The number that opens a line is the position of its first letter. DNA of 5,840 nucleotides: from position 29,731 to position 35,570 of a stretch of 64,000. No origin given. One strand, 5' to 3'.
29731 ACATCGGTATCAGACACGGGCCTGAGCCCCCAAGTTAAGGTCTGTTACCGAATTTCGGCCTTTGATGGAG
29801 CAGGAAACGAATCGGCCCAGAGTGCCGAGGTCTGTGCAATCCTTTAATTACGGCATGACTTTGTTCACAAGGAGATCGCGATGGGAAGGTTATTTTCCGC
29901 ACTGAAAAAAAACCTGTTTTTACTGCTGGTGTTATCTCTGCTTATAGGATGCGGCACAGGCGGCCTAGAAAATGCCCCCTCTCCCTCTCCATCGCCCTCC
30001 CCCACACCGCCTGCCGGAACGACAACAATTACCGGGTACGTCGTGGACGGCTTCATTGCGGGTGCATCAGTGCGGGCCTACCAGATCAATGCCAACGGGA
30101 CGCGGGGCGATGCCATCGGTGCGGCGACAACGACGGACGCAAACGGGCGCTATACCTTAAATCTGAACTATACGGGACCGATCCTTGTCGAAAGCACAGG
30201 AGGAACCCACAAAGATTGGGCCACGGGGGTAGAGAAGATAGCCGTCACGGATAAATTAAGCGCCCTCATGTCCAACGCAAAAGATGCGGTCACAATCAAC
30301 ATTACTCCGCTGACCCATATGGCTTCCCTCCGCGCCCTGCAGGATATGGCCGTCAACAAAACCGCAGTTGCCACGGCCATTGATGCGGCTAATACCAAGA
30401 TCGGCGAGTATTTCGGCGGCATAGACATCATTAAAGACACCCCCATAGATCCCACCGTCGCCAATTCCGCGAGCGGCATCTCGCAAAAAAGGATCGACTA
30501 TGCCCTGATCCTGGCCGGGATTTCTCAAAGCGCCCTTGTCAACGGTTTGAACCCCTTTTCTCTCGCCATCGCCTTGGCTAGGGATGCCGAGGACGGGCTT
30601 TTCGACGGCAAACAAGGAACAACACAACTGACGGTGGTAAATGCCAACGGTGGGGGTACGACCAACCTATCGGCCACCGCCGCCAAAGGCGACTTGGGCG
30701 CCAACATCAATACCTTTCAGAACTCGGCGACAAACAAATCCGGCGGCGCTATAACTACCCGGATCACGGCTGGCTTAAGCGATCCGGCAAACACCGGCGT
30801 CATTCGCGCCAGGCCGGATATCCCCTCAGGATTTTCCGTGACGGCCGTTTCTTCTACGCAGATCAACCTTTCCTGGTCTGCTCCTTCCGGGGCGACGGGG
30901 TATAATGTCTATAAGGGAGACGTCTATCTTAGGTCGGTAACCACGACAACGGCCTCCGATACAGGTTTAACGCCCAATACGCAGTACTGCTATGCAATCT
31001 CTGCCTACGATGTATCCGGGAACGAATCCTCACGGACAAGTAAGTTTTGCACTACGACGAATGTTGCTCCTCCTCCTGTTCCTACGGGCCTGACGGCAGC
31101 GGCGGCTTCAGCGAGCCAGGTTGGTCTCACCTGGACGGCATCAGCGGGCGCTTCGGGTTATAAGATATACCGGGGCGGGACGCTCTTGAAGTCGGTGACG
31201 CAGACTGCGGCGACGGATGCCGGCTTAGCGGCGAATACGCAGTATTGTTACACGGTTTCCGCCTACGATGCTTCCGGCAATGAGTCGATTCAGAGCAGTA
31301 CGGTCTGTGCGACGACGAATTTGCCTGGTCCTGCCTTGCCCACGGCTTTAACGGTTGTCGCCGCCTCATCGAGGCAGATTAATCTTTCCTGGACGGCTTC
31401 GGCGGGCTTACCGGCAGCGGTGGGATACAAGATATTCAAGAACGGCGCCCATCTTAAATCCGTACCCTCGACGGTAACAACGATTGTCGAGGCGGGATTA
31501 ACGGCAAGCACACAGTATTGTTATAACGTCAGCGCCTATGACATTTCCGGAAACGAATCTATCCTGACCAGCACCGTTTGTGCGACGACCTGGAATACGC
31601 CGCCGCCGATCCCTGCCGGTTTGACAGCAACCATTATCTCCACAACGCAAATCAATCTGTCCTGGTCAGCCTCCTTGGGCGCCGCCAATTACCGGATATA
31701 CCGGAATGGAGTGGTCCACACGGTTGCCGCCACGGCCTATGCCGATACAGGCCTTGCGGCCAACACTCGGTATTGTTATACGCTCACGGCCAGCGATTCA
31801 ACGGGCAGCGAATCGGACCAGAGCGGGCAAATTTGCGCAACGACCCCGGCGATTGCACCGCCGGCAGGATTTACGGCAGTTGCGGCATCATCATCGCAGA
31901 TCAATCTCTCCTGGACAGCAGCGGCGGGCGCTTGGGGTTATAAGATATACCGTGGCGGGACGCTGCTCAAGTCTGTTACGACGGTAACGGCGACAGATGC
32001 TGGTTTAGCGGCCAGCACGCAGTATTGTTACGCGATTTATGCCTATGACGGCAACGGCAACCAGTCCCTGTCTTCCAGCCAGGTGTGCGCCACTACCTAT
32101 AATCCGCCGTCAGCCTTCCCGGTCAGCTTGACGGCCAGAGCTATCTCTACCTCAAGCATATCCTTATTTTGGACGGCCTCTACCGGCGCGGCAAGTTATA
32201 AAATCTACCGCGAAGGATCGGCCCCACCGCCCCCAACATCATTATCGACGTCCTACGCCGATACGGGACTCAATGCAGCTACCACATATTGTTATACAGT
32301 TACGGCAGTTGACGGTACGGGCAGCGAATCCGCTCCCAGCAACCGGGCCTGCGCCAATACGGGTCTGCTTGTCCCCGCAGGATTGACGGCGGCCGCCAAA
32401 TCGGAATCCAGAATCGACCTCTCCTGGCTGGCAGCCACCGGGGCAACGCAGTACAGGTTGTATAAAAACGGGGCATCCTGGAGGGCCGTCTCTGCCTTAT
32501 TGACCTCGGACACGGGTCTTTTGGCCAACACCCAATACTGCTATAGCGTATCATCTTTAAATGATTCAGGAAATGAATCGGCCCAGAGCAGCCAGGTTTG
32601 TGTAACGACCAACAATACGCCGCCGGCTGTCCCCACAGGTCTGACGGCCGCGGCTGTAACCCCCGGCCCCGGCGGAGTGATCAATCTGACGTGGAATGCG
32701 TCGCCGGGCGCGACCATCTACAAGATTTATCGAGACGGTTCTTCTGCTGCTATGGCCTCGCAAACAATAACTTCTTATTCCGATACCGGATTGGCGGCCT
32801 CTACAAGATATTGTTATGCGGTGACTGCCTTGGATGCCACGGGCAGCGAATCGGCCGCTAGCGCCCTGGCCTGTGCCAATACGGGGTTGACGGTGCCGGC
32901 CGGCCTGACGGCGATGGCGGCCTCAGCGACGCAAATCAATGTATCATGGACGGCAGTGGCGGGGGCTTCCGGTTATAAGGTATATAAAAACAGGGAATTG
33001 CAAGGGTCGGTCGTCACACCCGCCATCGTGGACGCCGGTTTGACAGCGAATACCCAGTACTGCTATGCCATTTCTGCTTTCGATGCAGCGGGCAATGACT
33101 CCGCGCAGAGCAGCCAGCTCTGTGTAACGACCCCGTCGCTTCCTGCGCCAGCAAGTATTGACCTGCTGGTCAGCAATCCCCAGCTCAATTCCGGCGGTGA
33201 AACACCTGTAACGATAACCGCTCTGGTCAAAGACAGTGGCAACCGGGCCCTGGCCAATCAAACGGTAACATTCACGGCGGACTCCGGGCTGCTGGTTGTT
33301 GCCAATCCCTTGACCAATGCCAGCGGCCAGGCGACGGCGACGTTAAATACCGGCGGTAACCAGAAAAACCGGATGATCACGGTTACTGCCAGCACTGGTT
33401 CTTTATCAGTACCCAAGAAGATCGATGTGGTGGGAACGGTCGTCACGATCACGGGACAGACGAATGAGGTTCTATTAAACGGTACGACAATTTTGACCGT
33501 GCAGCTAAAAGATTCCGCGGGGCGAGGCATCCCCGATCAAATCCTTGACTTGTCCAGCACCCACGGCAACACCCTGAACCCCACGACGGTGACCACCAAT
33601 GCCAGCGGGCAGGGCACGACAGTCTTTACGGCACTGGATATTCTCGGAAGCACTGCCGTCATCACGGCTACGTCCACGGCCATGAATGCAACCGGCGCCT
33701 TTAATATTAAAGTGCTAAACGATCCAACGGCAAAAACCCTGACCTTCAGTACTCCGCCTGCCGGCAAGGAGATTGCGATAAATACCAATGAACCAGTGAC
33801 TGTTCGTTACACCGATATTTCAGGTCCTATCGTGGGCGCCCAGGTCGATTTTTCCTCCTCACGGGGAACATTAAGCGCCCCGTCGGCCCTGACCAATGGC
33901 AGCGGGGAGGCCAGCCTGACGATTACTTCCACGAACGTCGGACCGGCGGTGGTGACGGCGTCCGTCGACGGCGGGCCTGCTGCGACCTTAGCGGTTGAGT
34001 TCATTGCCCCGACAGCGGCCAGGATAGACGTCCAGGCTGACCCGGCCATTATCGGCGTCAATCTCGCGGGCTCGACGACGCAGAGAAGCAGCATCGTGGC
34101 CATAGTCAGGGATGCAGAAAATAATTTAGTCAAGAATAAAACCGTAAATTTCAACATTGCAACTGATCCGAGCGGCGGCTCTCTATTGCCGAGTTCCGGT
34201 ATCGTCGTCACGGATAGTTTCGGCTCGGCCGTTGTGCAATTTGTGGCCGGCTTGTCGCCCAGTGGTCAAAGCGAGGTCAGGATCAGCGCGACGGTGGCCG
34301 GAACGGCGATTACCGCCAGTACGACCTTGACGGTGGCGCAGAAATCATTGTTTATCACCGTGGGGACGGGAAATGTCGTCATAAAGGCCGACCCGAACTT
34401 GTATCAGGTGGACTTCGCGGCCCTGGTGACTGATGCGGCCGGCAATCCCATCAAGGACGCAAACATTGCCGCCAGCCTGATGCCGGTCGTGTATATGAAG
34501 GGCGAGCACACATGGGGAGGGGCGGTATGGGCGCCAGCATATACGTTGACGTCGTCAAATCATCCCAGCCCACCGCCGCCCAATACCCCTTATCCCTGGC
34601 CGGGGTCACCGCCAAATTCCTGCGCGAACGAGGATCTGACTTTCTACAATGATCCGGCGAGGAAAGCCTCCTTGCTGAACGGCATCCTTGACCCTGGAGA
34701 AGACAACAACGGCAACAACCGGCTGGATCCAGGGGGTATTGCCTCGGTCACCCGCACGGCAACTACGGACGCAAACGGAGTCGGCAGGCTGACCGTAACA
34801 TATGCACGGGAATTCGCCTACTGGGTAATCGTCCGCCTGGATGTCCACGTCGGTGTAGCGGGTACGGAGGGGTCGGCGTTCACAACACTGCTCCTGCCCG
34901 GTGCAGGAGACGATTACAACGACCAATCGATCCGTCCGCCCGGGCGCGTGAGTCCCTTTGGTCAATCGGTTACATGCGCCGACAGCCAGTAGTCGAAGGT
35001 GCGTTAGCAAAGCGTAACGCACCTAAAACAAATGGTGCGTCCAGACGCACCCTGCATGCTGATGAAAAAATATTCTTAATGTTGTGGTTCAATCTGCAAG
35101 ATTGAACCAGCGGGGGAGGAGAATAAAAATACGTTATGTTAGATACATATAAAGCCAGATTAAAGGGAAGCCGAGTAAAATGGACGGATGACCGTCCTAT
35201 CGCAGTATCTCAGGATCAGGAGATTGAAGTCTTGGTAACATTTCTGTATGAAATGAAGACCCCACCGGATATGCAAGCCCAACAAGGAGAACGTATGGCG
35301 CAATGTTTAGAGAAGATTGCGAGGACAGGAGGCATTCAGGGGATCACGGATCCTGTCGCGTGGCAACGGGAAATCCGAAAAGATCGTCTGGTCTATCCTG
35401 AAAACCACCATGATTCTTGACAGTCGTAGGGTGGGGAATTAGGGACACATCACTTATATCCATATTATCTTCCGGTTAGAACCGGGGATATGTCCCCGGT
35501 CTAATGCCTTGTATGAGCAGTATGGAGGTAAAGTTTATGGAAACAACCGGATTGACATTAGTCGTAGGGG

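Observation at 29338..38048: Cassette-like array: a conserved multi-palindrome repeat delimits a giant adhesin gene and four toxin-antitoxin-type gene pairs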

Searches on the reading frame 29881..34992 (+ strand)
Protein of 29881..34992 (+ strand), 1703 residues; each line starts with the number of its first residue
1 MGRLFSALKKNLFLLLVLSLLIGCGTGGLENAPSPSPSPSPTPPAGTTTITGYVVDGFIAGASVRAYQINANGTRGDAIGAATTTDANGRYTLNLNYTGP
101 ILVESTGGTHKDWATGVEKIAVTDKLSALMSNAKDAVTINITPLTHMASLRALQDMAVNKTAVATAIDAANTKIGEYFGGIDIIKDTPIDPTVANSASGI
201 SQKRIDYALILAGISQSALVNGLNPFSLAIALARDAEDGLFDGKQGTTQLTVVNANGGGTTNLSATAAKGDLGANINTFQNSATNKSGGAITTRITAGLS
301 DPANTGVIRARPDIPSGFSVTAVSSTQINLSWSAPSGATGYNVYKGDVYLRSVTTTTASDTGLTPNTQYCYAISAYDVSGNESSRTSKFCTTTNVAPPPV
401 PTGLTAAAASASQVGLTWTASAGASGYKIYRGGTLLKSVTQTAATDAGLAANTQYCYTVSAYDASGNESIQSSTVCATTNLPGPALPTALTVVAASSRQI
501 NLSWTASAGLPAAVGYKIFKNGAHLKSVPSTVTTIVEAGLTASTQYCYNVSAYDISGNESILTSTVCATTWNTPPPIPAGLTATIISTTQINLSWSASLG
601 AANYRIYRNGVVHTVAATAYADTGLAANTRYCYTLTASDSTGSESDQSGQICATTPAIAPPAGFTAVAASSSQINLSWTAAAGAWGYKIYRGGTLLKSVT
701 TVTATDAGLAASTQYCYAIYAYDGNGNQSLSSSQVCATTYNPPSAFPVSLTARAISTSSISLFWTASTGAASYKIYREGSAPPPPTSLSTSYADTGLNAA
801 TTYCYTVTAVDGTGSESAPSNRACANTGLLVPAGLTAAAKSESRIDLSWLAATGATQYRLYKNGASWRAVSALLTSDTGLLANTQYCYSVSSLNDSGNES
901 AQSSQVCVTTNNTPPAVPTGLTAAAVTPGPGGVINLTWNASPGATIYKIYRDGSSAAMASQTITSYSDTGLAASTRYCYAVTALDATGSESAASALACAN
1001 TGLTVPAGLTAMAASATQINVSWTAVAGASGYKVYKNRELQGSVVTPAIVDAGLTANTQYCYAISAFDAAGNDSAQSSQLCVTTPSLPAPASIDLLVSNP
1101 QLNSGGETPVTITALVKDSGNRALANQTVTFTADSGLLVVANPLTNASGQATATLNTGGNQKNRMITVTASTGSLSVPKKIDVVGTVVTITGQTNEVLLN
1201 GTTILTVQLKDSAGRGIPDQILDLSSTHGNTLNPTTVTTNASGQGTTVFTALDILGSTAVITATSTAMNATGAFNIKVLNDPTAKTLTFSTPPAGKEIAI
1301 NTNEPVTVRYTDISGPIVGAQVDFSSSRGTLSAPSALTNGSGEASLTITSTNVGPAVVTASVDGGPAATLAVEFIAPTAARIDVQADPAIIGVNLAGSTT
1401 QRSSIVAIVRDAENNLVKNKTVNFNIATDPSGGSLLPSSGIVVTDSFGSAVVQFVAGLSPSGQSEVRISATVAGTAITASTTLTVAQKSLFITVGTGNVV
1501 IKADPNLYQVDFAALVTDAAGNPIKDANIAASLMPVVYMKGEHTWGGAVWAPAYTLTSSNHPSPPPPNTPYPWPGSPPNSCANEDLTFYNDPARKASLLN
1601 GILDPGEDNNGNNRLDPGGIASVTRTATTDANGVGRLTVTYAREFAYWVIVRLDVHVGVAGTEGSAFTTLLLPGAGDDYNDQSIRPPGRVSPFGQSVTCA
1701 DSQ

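Call 9: search_protein_families(library=pfam, proteins=[window:29881-34992:+], max_evalue=0.01)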
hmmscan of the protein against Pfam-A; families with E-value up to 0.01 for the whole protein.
window:29881-34992:+ (1703 aa): 10 families
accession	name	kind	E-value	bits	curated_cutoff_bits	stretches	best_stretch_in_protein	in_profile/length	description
PF00041.27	fn3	-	1.4e-46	157.1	25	6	314-383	2-77/84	Fibronectin type III domain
PF02369.22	Big_1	-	8.9e-31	106.3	34.9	4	1305-1375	20-93/93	Bacterial Ig-like domain (group 1)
PF09294.16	Interfer-bind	-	5.3e-23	81.7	21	0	443-479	66-103/104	Interferon-alpha/beta receptor, fibronectin type III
PF25788.1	Ig_Rha78A_N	-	2.4e-13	50.7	27.4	0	959-1003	59-103/105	Rha78A-like, N-terminal immunoglobulin domain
PF16656.11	Pur_ac_phosph_N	-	1.2e-12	48.6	30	0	565-641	13-84/93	Purple acid Phosphatase, N-terminal domain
PF18370.7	RGI_lyase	-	5.4e-12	46.3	27.8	0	493-547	12-67/86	Rhamnogalacturonan I lyases beta-sheet domain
PF21910.2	GH85_C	-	1.6e-10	41.7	27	0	1013-1039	13-39/95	GH85 endohexosaminidases, C-terminal domain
PF09134.16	Invasin_D3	-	2.4e-08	34.8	33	2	1305-1376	23-97/98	Invasin, domain 3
PF06486.16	DUF1093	-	4.4e-07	30.9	26.3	0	445-468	23-45/81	Protein of unknown function (DUF1093)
PF16975.12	UPAR_LY6_2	-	6.4e-05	23.5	31.5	0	444-478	26-59/106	Ly6/PLAUR domain-containing protein 6, Lypd6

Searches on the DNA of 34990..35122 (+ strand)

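Call 62: search_dna_similar(query=window:34990-35122:+, collection=plasmids, mode=distant, max_evalue=0.01, max_rows=10)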
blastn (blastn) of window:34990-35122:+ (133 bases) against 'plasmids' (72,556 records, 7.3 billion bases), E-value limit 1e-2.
Records with a match: 1; places in all: 1; records where one place covers at least 80% of the query: 0.
Best place of each record, by identity: 90-95% 1.
By first word of the organism name: Gloeothece 1.
By predicted mobility (MOB-suite, as given by PLSDB): non-mobilizable 1.
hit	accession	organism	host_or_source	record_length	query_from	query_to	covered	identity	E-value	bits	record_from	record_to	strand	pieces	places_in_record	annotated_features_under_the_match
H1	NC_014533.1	Gloeothece verrucosa PCC 7822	fresh water in rice field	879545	9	38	23%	93.3%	8e-3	46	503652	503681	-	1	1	none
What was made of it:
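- Closest known: GTAG-tagged REP super-family. Same: hp1 matches a plasmid of Gloeothece (Cyanothece) PCC 7822 (call 62).
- Tried and rejected: The plasmid collection gave one partial match of the compound repeat, covering hp1 only (call 62).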

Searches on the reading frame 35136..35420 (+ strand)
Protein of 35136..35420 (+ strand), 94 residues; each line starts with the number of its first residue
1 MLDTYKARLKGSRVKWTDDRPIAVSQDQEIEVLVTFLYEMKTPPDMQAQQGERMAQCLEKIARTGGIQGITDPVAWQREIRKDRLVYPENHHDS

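Call 9: search_protein_families(library=pfam, proteins=[window:35136-35420:+], max_evalue=0.01)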
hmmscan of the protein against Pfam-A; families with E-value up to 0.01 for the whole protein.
window:35136-35420:+ (94 aa): 0 families

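Call 50: search_protein_families(library=ncbifam, proteins=[window:35136-35420:+], max_evalue=0.01)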
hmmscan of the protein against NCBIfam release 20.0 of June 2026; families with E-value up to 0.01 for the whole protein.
window:35136-35420:+ (94 aa): 0 families
